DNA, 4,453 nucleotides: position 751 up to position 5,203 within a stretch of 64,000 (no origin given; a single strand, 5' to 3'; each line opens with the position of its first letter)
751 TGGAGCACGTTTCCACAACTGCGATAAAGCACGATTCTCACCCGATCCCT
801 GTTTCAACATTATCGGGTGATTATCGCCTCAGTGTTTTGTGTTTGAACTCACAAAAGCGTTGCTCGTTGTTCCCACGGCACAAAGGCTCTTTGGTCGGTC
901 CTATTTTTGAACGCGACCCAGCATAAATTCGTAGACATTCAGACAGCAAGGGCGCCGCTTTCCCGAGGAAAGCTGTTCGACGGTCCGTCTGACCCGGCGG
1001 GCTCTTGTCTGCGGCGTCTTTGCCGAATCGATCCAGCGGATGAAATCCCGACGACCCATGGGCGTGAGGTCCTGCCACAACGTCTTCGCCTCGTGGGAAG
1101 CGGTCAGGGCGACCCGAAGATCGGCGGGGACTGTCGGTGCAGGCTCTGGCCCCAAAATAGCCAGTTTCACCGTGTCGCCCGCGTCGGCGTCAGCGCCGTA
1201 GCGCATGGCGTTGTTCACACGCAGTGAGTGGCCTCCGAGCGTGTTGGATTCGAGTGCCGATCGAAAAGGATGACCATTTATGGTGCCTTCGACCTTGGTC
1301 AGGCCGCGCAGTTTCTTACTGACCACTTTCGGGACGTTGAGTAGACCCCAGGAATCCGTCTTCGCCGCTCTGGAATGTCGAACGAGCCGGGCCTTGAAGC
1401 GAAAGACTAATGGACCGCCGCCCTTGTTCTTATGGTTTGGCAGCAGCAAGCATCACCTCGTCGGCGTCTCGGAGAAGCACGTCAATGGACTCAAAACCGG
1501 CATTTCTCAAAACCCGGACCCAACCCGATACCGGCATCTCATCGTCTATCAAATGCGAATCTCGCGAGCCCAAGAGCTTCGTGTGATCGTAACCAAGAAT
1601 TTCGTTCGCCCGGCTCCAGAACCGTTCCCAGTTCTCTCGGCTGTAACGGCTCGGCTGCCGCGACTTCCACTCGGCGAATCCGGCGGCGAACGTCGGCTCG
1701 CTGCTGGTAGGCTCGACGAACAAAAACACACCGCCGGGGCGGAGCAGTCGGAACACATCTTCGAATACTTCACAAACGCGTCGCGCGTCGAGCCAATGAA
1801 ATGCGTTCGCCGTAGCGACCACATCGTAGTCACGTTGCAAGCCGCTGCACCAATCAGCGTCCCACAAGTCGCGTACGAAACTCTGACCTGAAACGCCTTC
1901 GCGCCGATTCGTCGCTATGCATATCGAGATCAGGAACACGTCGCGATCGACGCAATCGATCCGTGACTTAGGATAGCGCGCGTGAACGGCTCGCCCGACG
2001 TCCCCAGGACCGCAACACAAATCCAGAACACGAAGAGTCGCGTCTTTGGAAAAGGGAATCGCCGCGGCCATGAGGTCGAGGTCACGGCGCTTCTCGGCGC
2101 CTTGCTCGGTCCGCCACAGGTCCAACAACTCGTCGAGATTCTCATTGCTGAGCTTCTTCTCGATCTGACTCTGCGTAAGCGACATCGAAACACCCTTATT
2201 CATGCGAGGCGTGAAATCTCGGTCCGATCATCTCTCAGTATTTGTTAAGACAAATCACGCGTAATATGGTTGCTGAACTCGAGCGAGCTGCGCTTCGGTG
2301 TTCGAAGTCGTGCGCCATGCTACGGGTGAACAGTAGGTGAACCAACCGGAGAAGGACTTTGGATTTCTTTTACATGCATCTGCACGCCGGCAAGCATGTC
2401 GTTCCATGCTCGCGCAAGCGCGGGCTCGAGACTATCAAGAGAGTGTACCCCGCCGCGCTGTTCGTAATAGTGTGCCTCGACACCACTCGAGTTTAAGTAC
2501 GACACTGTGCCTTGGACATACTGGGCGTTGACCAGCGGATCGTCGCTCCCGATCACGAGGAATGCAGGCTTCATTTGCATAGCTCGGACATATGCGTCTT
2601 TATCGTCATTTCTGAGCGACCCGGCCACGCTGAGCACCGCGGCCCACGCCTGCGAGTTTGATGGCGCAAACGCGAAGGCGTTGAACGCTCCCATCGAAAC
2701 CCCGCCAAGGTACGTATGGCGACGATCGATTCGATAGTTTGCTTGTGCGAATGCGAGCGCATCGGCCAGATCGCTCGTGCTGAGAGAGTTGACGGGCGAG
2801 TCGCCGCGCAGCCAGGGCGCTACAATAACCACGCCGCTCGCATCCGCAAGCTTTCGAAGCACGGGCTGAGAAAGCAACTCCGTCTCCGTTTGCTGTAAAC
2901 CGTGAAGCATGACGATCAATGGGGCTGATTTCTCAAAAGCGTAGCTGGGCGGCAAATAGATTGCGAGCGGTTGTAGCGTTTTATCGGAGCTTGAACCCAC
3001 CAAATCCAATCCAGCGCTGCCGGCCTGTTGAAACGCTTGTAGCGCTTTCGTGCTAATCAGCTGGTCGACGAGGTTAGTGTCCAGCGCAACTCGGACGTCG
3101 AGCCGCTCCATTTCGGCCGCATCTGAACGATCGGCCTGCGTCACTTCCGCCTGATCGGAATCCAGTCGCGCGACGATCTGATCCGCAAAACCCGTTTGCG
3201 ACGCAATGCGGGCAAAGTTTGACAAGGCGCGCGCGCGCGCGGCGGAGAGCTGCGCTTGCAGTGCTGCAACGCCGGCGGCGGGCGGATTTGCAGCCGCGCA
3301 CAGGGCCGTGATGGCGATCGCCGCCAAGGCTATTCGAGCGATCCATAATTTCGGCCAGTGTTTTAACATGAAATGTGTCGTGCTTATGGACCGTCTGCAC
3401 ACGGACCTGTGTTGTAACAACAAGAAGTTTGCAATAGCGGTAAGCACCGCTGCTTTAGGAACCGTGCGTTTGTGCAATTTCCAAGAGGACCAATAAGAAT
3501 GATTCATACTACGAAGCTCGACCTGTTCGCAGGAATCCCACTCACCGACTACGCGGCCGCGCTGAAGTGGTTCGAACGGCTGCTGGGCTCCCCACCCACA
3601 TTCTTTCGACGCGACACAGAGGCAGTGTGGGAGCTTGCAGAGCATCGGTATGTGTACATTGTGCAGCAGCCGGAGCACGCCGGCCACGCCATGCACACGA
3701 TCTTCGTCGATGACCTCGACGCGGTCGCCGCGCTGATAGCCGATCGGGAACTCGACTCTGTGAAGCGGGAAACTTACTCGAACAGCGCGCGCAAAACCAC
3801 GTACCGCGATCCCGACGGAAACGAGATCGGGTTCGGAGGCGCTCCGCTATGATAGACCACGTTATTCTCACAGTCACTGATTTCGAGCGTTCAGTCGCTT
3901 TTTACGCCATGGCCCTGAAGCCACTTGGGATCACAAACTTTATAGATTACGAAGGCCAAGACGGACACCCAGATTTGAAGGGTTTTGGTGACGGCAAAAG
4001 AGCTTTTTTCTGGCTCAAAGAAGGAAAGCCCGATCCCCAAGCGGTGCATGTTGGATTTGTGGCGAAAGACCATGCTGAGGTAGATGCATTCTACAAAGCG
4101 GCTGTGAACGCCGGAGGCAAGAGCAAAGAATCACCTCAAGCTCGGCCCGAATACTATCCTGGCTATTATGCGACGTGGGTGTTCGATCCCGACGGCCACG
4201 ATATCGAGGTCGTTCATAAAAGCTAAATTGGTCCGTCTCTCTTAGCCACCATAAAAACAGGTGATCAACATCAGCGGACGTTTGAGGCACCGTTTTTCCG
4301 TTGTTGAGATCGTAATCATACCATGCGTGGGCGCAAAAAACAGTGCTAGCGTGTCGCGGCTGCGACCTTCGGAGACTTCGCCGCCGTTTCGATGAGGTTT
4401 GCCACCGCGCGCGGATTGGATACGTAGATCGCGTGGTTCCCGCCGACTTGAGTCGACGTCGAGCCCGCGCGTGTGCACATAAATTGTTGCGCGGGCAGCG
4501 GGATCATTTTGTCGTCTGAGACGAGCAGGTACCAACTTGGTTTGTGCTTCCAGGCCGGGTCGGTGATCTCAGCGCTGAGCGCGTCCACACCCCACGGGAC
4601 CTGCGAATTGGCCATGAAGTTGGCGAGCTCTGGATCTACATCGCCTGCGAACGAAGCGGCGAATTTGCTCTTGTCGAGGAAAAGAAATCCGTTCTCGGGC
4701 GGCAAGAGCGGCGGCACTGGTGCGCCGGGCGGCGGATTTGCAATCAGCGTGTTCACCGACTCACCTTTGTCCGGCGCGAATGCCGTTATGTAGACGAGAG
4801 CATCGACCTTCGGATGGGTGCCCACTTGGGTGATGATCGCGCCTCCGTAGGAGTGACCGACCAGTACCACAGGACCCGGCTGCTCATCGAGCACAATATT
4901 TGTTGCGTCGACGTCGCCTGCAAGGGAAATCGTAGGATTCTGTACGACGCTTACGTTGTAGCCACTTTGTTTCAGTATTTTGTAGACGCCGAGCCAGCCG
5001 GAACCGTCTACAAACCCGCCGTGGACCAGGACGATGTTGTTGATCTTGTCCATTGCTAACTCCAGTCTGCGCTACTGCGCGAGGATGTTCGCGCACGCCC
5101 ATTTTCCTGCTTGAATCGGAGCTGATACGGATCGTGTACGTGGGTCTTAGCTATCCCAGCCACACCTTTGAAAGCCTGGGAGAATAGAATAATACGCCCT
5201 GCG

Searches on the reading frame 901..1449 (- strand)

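Call 55: search_protein_families(library=pfam, proteins=[window:901-1449:-], max_evalue=0.001)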
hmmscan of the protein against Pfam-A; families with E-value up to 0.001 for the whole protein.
window:901-1449:- (182 aa): 2 families
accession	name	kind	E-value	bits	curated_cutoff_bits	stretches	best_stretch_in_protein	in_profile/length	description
PF13376.11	OmdA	-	1.6e-19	70.1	25.6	1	105-163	2-60/60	Bacteriocin-protection, YdeI or OmpD-Associated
PF08922.17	DUF1905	-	6.3e-14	52.3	24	1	18-97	1-80/81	Domain of unknown function (DUF1905)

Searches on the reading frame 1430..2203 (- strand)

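Call 55: search_protein_families(library=pfam, proteins=[window:1430-2203:-], max_evalue=0.001)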
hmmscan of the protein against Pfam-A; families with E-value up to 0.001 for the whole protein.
window:1430-2203:- (257 aa): 6 families
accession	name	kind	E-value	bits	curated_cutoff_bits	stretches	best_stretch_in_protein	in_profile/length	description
PF13649.12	Methyltransf_25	-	5.8e-12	46.6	27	1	59-158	1-97/97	Methyltransferase domain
PF13489.12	Methyltransf_23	-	2.5e-10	40.7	27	1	51-199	19-157/164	Methyltransferase domain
PF08242.18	Methyltransf_12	-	8.6e-09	36.5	30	1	60-160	1-98/98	Methyltransferase domain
PF13847.12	Methyltransf_31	-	3.7e-08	33.6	27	1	54-180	2-123/145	Methyltransferase domain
PF05175.20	MTS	-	2.4e-07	31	23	1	52-164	28-140/170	Methyltransferase small domain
PF08241.18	Methyltransf_11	-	4.4e-05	24.5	21.2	1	60-162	1-95/95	Methyltransferase domain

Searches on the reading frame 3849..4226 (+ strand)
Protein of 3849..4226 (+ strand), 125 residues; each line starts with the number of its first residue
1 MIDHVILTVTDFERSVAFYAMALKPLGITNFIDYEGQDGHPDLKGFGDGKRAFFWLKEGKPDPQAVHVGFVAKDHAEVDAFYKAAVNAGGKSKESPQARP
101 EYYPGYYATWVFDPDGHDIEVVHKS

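Call 55: search_protein_families(library=pfam, proteins=[window:3849-4226:+], max_evalue=0.001)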
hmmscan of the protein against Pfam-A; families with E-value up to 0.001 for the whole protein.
window:3849-4226:+ (125 aa): 2 families
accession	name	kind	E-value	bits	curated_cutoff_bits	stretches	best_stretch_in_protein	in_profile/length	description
PF00903.31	Glyoxalase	-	2.6e-11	44.4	20.6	1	2-121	2-121/121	Glyoxalase/Bleomycin resistance protein/Dioxygenase superfamily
PF18029.7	Glyoxalase_6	-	0.00016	22.7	23.6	1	5-122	2-106/106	Glyoxalase-like domain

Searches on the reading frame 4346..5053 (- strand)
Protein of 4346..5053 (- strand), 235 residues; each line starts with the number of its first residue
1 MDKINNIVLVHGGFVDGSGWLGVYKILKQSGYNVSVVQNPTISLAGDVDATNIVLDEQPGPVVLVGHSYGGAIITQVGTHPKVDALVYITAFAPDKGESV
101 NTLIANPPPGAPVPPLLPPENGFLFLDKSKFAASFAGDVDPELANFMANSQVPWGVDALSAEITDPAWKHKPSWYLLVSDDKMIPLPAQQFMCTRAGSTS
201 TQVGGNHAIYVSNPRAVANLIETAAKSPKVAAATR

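Call 55: search_protein_families(library=pfam, proteins=[window:4346-5053:-], max_evalue=0.001)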
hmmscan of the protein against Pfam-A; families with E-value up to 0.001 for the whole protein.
window:4346-5053:- (235 aa): 2 families
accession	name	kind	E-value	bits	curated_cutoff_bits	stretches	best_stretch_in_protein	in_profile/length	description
PF12697.13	Abhydrolase_6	-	9.5e-23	82.4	26.3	1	7-219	1-216/217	Alpha/beta hydrolase family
PF12695.13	Abhydrolase_5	-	4.2e-07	30.3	27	1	7-99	2-96/164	Alpha/beta hydrolase family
